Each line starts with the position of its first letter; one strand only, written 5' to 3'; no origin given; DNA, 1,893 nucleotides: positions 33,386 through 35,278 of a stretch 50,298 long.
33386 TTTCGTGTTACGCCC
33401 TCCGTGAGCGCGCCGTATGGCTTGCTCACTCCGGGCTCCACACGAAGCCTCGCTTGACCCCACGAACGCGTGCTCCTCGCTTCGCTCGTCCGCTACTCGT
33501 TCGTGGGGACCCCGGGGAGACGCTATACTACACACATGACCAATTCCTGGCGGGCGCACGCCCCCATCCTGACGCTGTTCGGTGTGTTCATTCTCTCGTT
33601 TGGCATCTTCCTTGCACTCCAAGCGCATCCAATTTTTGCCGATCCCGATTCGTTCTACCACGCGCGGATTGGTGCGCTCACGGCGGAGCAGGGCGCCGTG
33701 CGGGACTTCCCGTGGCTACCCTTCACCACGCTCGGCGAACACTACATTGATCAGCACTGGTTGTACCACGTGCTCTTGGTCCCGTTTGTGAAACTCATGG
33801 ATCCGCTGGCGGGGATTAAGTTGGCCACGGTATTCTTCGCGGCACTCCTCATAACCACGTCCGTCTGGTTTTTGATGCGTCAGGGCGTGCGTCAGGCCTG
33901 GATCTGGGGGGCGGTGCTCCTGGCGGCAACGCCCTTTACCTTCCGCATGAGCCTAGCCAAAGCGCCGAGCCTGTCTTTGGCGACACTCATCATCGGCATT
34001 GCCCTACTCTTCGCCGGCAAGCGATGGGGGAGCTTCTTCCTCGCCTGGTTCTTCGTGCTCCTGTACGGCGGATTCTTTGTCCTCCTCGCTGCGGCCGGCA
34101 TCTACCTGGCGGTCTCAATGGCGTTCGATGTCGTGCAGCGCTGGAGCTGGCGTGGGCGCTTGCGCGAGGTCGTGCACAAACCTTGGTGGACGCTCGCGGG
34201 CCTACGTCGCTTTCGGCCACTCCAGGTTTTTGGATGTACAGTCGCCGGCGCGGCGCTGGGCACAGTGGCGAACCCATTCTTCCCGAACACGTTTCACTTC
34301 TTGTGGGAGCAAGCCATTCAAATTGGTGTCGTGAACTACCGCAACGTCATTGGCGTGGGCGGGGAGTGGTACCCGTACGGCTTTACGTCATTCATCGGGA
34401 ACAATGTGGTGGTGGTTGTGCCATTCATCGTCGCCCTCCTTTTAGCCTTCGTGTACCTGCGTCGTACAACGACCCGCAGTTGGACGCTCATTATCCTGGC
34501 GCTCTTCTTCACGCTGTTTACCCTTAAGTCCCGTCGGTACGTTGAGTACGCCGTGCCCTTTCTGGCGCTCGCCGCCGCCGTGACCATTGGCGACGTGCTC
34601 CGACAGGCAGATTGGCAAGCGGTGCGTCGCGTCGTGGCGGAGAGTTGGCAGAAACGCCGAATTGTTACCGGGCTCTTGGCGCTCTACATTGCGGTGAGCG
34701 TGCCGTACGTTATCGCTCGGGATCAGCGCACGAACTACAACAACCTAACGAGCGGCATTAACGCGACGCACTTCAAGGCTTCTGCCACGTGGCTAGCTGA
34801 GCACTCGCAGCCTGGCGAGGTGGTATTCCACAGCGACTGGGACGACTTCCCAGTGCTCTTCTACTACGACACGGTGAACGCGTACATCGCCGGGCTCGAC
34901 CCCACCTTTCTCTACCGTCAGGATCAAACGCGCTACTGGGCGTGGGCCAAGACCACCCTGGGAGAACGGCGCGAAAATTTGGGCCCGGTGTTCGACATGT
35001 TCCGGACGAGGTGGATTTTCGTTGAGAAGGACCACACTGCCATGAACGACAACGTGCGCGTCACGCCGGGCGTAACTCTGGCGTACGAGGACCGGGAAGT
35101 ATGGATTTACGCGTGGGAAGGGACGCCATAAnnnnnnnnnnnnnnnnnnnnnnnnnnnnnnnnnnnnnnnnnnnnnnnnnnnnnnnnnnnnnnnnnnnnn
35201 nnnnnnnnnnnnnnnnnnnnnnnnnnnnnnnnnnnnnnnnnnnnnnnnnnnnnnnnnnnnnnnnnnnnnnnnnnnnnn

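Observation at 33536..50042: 16.5-kb locus with nine GT-C/DUF2079-type membrane proteins, two polyprenyl-P-sugar synthases and a flavoenzyme: candidate undescribed extracytoplasmic glycan assembly system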

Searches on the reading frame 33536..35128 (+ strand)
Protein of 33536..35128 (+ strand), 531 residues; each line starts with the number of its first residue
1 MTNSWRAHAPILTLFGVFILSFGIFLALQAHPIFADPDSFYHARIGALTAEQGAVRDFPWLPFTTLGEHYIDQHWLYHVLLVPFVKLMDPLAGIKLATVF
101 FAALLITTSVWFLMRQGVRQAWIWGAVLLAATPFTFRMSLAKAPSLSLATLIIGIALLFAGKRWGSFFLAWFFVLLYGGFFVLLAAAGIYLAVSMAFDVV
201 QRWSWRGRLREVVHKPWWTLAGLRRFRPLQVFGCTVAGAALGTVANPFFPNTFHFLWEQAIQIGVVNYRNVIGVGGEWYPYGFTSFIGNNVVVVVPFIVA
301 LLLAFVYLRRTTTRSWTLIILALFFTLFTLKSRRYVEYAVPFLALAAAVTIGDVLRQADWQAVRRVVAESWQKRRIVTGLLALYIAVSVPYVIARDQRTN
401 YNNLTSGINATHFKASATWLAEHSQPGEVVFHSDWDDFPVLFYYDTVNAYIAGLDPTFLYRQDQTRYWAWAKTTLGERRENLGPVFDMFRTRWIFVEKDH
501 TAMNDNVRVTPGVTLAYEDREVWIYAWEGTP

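Call 5: search_protein_families(library=pfam, proteins=[window:33536-35128:+], max_evalue=0.1)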
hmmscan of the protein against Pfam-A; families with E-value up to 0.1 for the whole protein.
window:33536-35128:+ (531 aa): 0 families

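Call 7: search_protein_families(library=ncbifam, proteins=[window:33536-35128:+], max_evalue=0.1)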
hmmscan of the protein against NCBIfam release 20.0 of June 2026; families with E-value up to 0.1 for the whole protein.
window:33536-35128:+ (531 aa): 0 families

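Call 38: find_homologous_proteins(query=window:33536-35128:+, max_evalue=0.001)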
Query window:33536-35128:+ (531 aa): 505 proteins with E <= 0.001 among 8000 candidates; the best 120 are listed.
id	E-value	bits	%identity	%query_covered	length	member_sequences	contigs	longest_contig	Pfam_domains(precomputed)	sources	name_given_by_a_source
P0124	0.0e+0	1211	100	100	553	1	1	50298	-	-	-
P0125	0.0e+0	1084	87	100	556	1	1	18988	-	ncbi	-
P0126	1.7e-297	1005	81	98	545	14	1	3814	-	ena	-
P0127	2.9e-289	978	79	99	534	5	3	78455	-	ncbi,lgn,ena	ncbi:MAG: hypothetical protein AAB445_00955 [Patescibacteria group bacterium]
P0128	1.8e-287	972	78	100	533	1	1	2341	-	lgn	-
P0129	2.5e-286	969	77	100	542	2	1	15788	-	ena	-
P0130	1.8e-281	952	77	99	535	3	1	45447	-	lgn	-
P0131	7.4e-273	924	75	100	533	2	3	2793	-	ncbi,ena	-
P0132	1.6e-264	897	72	99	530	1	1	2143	-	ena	-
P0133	8.2e-264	894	72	100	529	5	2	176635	-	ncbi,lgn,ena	ncbi:MAG: hypothetical protein WCV85_04840 [Patescibacteria group bacterium]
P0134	4.2e-249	846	69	95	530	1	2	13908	PF03901.24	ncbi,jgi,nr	ncbi:hypothetical protein C4546_01820 [Candidatus Parcubacteria bacterium]|jgi:hypothetical protein|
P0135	1.5e-243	827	66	100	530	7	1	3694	-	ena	-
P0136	1.7e-186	639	62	82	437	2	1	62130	-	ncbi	ncbi:MAG: hypothetical protein WC270_05975, partial [Patescibacteria group bacterium]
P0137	2.7e-134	467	41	100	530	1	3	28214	-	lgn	-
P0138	1.0e-129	452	44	98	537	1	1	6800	-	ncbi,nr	ncbi:MAG: hypothetical protein HY341_01940 [Candidatus Kerfeldbacteria bacterium]|nr:hypothetical pr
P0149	2.1e-126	441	42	96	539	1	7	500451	-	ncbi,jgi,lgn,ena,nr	ncbi:hypothetical protein HON22_00980 [Candidatus Peregrinibacteria bacterium]|jgi:hypothetical prot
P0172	5.4e-121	423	40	94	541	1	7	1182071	-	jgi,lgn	jgi:hypothetical protein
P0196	3.0e-118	414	43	97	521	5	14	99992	-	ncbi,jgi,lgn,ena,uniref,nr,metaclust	ncbi:MAG: hypothetical protein A3B74_03230 [Candidatus Kerfeldbacteria bacterium RIFCSPHIGHO2_02_FUL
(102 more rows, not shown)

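Call 44: search_solved_structures(query=A4, max_evalue=1)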
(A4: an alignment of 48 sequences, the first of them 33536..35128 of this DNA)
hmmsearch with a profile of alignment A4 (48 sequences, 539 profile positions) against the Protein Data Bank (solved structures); distinct sequences matched with E-value up to 1: 0.

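Call 50: predict_structure(alignment_id=A4)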
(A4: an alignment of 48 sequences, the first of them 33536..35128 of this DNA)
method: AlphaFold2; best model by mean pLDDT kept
length: 531 residues; sequences in the alignment: 48
mean_pLDDT: 92.7   pTM: 0.91
mean pLDDT of the five models: 92.7, 92.4, 92.0, 90.0, 89.1
residues with pLDDT >= 90: 415; 70-90: 106; 50-70: 10; < 50: 0
segments of 3 or more residues with pLDDT < 50: none
pLDDT, mean of each block of 10 residues (from residue 1): 81 97 97 95 97 94 93 93 97 97 98 96 97 94 93 98 97 83 96 94 75 79 92 97 92 89 85 83 91 96 92 97 96 93 98 81 81 90 90 93 94 98 97 95 97 92 96 92 95 97 96 97 95 64
secondary structure, 60 per line:
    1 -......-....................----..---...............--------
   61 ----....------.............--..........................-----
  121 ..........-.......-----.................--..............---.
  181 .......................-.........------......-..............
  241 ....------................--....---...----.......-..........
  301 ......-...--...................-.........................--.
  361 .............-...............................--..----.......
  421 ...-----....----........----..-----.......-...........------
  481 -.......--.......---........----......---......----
elements in order: H2-7 H9-28 H38-52 H65-68 H75-87 H90-115 H121-130 H132-138 H144-160 H163-176 H180-203 H205-213 H220-225 H227-244 H251-266 H269-272 H283-289 H291-306 H313-331 H333-357 H360-373 H375-405 H414-423 E429-432 H437-444 H456-462 H464-474 H482-488 E491-497 H501-508 E513-518 E522-527

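Call 53: fold_search(model_id=the predicted structure, library=pdb)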
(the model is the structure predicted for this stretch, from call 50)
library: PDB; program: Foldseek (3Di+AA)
matches with E <= 10: 242; with E <= 0.001: 23
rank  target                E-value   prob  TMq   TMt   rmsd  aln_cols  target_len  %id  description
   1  8b6l_I                7.0e-10  1.00  0.62  0.49  13.2       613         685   12  Subtomogram average of the human Sec61-TRAP-OSTA-translocon (released 2022-12-07)
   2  6s7t_A                1.4e-09  1.00  0.62  0.48  10.4       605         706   12  Cryo-EM structure of human oligosaccharyltransferase complex OST-B (released 2019-12-18)
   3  9n9j_I                2.3e-09  1.00  0.64  0.50  13.1       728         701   12  Structure of a GRP94 folding intermediate engaged with a CCDC134- and FKBP11-bound secretory translocon (released 2025-11-19)
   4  8age_A                2.5e-09  1.00  0.61  0.51  10.3       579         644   12  Structure of yeast oligosaccharylransferase complex with acceptor peptide bound (released 2022-12-07)
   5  6s7o_A                2.7e-09  1.00  0.62  0.51  11.6       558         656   13  Cryo-EM structure of human oligosaccharyltransferase complex OST-A (released 2019-12-18)
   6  8agc_A                3.4e-09  1.00  0.63  0.50  12.7       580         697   12  Structure of yeast oligosaccharylransferase complex with lipid-linked oligosaccharide and non-acceptor peptide bound (released 2022-12-07)
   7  8pn9_A                4.5e-09  1.00  0.60  0.50  10.7       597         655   14  Structure of human oligosaccharyltransferase OST-A complex bound to NGI-1 (released 2024-05-08)
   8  8agb_A                9.1e-09  1.00  0.59  0.50  12.2       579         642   12  Structure of yeast oligosaccharylransferase complex with lipid-linked oligosaccharide bound (released 2022-12-07)
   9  7oci_F                1.4e-08  1.00  0.59  0.50  11.9       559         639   12  Cryo-EM structure of yeast Ost6p containing oligosaccharyltransferase complex (released 2022-02-16)
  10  6ezn_F                2.4e-08  1.00  0.61  0.51  12.1       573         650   11  Cryo-EM structure of the yeast oligosaccharyltransferase (OST) complex (released 2018-01-17)
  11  7e9s_A                2.9e-08  1.00  0.61  0.39  13.4       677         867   13  Archaeal oligosaccharyltransferase AglB from Archaeoglobus fulgidus in complex with an inhibitory peptide and a dolich (released 2021-09-08)
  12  6c26_A                4.1e-08  1.00  0.57  0.48  11.4       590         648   13  The Cryo-EM structure of a eukaryotic oligosaccharyl transferase complex (released 2018-01-31)
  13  7zli_A                4.4e-08  1.00  0.60  0.49  10.9       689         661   10  Cryo-EM structure of C-mannosyltransferase CeDPY19, in complex with Dol25-P-Man and bound to CMT2-Fab and anti-Fab nan (released 2023-01-11)
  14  6ftg_5                7.3e-08  1.00  0.62  0.52  10.8       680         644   11  Subtomogram average of OST-containing ribosome-translocon complexes from canine rough microsomal membranes (released 2018-03-21)
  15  3wak                  8.6e-08  1.00  0.61  0.39  13.4       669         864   14  Crystal structure of the Archaeoglobus fulgidus oligosaccharyltransferase (O29867_ARCFU) in the apo form (released 2013-10-30)
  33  3vu0_A                3.4e-01  0.99  0.16  0.49   4.9       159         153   12  Crystal structure of the C-terminal globular domain of oligosaccharyltransferase (AfAglB-S2, AF_0040, O30195_ARCFU) fr (released 2013-01-23)
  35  3vu0_C                4.7e-01  0.99  0.17  0.53   4.5       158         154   11  Crystal structure of the C-terminal globular domain of oligosaccharyltransferase (AfAglB-S2, AF_0040, O30195_ARCFU) fr (released 2013-01-23)
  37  3vu0_B                5.8e-01  0.99  0.17  0.51   4.3       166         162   10  Crystal structure of the C-terminal globular domain of oligosaccharyltransferase (AfAglB-S2, AF_0040, O30195_ARCFU) fr (released 2013-01-23)
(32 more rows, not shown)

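Call 55: find_encoding_contigs(protein=P0172, flank=10000, max_places=1)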
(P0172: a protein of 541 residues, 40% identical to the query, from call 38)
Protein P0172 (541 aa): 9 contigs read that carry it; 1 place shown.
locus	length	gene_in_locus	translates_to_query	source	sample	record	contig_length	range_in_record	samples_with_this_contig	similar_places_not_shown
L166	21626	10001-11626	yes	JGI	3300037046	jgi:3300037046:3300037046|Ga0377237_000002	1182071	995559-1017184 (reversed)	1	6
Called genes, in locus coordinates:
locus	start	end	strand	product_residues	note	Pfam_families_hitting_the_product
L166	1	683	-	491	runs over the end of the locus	PF08323:Glyco_transf_5, PF13439:Glyco_transf_4 (faint), PF13579:Glyco_trans_4_4 (faint), PF00534:Glycos_transf_1, PF13692:Glyco_trans_1_4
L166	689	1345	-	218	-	-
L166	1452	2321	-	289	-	PF02811:PHP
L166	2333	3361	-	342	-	PF01636:APH, PF01633:Choline_kinase (weak), PF19974:TCAD9 (weak)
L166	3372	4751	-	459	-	PF03065:Glyco_hydro_57, PF02151:UVR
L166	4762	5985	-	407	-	PF03065:Glyco_hydro_57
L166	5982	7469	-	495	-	PF08323:Glyco_transf_5, PF20706:GT4-conflict (faint), PF13439:Glyco_transf_4 (weak), PF00534:Glycos_transf_1, PF13692:Glyco_trans_1_4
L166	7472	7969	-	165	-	PF02075:RuvC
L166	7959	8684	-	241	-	PF20772:TACO1_YebC_N, PF01709:Transcrip_reg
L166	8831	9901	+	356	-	PF01380:SIS (weak), PF10432:bact-PGI_C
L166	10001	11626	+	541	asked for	-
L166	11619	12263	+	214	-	PF01209:Ubie_methyltran, PF13489:Methyltransf_23, PF02353:CMAS (weak), PF13847:Methyltransf_31, PF08241:Methyltransf_11, PF08242:Methyltransf_12, PF13649:Methyltransf_25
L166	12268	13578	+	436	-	PF26314:MptA_B_family (weak)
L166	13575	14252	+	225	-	PF00535:Glycos_transf_2, PF10111:Glyco_tranf_2_2, PF13641:Glyco_tranf_2_3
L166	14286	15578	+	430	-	-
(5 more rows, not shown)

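Call 63: find_encoding_contigs(protein=P0149, flank=10000, max_places=1)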
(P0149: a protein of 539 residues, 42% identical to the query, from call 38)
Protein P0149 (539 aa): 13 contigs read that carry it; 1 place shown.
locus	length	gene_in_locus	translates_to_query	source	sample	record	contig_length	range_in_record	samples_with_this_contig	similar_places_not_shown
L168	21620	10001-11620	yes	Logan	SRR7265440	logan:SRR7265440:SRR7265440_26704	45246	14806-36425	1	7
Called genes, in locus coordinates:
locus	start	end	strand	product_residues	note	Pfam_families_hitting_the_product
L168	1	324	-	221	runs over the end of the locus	-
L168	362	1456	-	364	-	PF02811:PHP (weak)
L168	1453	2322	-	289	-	PF02811:PHP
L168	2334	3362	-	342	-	PF01636:APH, PF19974:TCAD9 (weak)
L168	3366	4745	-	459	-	PF03065:Glyco_hydro_57, PF02151:UVR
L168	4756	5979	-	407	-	PF03065:Glyco_hydro_57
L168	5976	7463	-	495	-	PF08323:Glyco_transf_5, PF20706:GT4-conflict (faint), PF13439:Glyco_transf_4 (faint), PF00534:Glycos_transf_1, PF13692:Glyco_trans_1_4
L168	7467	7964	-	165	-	PF02075:RuvC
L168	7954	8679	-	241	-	PF20772:TACO1_YebC_N, PF01709:Transcrip_reg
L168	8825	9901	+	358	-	PF10432:bact-PGI_C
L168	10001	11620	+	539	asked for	-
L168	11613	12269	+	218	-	PF01209:Ubie_methyltran, PF13489:Methyltransf_23, PF02353:CMAS, PF13847:Methyltransf_31, PF08241:Methyltransf_11, PF08242:Methyltransf_12, PF13649:Methyltransf_25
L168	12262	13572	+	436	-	PF09594:GT87 (weak)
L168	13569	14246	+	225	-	PF00535:Glycos_transf_2, PF10111:Glyco_tranf_2_2, PF13641:Glyco_tranf_2_3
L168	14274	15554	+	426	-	-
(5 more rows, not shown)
